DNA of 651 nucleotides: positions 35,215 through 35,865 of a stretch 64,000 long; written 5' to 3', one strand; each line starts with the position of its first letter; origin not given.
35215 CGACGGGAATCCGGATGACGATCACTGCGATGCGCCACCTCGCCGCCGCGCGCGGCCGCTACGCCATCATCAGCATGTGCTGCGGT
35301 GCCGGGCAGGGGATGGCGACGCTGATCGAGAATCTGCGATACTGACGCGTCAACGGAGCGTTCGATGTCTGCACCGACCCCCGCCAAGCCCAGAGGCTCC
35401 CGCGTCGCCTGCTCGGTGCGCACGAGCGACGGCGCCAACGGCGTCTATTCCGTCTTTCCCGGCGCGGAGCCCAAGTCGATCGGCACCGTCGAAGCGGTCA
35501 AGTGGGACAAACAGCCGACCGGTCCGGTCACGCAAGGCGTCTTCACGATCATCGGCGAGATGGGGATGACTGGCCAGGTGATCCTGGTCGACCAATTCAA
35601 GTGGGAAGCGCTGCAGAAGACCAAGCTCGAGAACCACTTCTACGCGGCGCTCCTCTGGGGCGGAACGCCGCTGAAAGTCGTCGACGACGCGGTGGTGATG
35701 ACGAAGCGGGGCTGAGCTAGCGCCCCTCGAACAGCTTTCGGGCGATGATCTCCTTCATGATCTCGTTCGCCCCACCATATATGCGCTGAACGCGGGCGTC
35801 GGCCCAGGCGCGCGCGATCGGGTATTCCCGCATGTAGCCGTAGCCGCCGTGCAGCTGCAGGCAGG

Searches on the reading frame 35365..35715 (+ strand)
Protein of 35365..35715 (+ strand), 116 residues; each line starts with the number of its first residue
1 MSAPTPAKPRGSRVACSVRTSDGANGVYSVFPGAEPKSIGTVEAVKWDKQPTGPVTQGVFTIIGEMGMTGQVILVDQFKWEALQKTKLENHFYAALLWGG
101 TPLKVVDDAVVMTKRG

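Call 3: search_protein_families(library=pfam, proteins=[window:35365-35715:+], max_evalue=1)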
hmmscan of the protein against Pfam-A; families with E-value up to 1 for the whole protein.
window:35365-35715:+ (116 aa): 0 families

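Call 88: search_solved_structures(query=window:35365-35715:+, max_evalue=1)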
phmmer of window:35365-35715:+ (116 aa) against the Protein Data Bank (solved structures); distinct sequences matched with E-value up to 1: 0.

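Call 89: search_protein_families(library=ncbifam, max_evalue=0.01, proteins=[window:35365-35715:+])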
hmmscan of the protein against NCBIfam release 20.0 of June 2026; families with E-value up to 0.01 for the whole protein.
window:35365-35715:+ (116 aa): 0 families
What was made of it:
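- Tried and rejected: No hit in Pfam, NCBIfam or PDB (calls 3, 88, 89).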
